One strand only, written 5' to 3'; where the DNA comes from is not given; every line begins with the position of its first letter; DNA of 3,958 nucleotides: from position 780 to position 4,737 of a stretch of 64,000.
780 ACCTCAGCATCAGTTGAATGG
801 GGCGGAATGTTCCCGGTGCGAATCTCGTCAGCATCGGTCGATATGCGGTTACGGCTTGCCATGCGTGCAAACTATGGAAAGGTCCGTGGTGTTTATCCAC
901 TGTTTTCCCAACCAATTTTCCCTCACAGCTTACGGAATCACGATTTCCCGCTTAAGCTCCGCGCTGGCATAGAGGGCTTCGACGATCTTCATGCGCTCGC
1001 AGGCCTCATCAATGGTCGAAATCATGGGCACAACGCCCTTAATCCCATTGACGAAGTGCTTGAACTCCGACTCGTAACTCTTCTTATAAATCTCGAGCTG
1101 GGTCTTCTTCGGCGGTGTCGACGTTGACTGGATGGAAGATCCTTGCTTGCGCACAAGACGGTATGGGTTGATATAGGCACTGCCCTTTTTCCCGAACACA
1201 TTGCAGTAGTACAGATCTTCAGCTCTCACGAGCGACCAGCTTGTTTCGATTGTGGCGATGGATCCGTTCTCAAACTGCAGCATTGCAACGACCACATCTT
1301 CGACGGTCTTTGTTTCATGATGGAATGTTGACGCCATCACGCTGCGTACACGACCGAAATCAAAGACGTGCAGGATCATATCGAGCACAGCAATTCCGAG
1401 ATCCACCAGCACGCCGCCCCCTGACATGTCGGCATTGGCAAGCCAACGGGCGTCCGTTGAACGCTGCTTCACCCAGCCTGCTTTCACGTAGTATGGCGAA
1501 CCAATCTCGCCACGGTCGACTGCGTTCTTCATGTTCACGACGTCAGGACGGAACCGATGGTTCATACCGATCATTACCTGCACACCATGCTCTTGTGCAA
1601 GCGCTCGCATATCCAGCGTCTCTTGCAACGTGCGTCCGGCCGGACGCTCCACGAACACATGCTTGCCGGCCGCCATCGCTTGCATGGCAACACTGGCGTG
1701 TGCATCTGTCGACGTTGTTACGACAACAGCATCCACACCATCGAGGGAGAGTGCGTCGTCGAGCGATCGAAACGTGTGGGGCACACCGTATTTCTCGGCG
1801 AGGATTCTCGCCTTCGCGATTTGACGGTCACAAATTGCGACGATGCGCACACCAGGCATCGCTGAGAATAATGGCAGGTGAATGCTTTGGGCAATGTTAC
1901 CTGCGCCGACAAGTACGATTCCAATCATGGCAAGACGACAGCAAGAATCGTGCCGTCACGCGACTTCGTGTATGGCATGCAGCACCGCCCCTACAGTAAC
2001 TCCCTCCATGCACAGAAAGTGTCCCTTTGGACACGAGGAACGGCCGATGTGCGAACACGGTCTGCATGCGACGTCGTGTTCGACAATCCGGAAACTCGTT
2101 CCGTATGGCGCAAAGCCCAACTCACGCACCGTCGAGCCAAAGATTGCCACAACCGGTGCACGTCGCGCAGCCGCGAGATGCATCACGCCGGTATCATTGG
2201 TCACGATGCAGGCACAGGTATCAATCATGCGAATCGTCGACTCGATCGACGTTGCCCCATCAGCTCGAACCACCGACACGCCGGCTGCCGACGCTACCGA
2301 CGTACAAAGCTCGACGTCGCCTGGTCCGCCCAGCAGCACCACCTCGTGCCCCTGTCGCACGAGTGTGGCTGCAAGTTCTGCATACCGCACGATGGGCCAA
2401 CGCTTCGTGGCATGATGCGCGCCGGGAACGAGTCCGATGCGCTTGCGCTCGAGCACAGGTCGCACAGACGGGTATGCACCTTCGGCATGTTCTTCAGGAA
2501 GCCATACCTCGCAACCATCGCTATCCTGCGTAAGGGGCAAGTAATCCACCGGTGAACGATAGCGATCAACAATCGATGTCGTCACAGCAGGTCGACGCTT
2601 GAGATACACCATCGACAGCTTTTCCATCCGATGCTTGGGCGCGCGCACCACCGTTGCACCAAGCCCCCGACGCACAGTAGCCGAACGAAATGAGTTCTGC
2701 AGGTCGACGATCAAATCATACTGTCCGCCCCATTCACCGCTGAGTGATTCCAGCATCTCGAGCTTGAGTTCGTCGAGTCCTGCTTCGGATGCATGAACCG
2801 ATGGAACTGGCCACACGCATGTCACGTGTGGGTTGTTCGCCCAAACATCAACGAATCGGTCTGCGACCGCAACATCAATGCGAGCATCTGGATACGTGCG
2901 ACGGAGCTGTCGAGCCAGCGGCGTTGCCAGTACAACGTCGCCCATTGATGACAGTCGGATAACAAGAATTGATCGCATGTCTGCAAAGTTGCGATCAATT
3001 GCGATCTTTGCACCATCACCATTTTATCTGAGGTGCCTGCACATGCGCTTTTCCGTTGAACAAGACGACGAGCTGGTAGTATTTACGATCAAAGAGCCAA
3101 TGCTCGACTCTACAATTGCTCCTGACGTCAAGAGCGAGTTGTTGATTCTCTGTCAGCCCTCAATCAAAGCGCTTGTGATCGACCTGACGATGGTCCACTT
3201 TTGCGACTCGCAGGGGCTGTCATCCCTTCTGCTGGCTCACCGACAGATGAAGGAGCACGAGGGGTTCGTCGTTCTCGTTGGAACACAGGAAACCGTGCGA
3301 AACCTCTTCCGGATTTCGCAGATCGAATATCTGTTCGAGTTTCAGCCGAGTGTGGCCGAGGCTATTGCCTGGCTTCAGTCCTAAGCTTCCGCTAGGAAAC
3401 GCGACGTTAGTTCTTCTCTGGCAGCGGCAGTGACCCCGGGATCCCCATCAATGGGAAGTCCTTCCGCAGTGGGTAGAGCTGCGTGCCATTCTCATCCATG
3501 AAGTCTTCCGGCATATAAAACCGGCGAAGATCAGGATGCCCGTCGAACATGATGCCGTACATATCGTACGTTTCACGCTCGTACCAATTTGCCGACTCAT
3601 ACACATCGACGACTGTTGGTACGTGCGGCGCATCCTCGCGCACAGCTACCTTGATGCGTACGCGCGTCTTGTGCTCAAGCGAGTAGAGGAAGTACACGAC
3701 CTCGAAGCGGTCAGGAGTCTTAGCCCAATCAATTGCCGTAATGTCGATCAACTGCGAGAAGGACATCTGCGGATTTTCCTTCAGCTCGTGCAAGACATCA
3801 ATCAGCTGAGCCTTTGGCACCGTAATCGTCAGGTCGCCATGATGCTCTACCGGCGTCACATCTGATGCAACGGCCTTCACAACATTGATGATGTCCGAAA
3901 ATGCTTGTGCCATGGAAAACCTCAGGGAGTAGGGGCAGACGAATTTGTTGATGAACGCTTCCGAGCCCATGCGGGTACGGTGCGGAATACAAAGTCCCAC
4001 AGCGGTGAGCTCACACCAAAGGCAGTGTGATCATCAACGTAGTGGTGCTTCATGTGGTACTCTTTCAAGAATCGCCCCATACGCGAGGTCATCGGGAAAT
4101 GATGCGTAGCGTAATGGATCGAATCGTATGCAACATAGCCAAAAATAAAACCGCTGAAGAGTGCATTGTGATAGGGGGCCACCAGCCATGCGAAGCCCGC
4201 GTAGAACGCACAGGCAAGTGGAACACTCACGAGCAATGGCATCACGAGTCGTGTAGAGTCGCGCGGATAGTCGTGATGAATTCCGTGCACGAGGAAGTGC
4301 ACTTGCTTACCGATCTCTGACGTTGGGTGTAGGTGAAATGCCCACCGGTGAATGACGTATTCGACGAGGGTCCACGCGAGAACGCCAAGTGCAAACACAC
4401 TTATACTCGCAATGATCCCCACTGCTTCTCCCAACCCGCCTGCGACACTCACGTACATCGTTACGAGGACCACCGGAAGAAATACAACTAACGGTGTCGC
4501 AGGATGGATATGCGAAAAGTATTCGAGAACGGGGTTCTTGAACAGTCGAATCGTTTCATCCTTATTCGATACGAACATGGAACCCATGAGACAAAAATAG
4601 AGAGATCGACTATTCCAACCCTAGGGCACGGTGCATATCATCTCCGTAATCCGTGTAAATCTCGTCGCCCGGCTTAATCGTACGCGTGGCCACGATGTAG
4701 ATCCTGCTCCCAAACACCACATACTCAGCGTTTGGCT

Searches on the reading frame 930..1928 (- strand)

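Call 71: search_protein_families(library=pfam, proteins=[window:930-1928:-], max_evalue=0.00001)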
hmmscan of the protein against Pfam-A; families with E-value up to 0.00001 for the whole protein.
window:930-1928:- (332 aa): 5 families
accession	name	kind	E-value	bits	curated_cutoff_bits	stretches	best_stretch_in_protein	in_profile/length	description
PF01408.29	GFO_IDH_MocA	-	2e-26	93.5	24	1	3-121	2-119/120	Oxidoreductase family, NAD-binding Rossmann fold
PF22725.1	GFO_IDH_MocA_C3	-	6.8e-23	81.4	27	1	132-251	3-123/124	GFO/IDH/MocA C-terminal domain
PF02894.22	GFO_IDH_MocA_C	-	5e-22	79.2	22.9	1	134-327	1-214/218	Oxidoreductase family, C-terminal alpha/beta domain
PF03447.22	NAD_binding_3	-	6.8e-07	30.4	24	1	8-119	1-114/116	Homoserine dehydrogenase, NAD binding domain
PF01488.26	Shikimate_DH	-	5.3e-06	27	24.3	1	4-76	15-87/138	Shikimate / quinate 5-dehydrogenase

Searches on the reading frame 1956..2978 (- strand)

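Call 71: search_protein_families(library=pfam, proteins=[window:1956-2978:-], max_evalue=0.00001)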
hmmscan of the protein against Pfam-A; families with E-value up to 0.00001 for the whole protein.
window:1956-2978:- (340 aa): 1 family
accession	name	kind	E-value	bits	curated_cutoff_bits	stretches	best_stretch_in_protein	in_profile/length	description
PF01075.23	Glyco_transf_9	-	4.7e-37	128.1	22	1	85-312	11-240/247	Glycosyltransferase family 9 (heptosyltransferase)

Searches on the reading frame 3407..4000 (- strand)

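Call 71: search_protein_families(library=pfam, proteins=[window:3407-4000:-], max_evalue=0.00001)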
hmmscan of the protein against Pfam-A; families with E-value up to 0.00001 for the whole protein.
window:3407-4000:- (197 aa): 1 family
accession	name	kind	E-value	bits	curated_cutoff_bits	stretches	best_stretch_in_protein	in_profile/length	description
PF00329.25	Complex1_30kDa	-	3.5e-46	157.2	22.5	1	59-185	1-121/124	Respiratory-chain NADH dehydrogenase, 30 Kd subunit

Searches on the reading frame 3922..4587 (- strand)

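Call 71: search_protein_families(library=pfam, proteins=[window:3922-4587:-], max_evalue=0.00001)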
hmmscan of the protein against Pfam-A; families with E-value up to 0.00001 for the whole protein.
window:3922-4587:- (221 aa): 1 family
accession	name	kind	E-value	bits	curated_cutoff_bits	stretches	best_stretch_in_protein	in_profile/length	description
PF04116.19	FA_hydroxylase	-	1.1e-15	58.7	31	1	65-203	1-132/132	Fatty acid hydroxylase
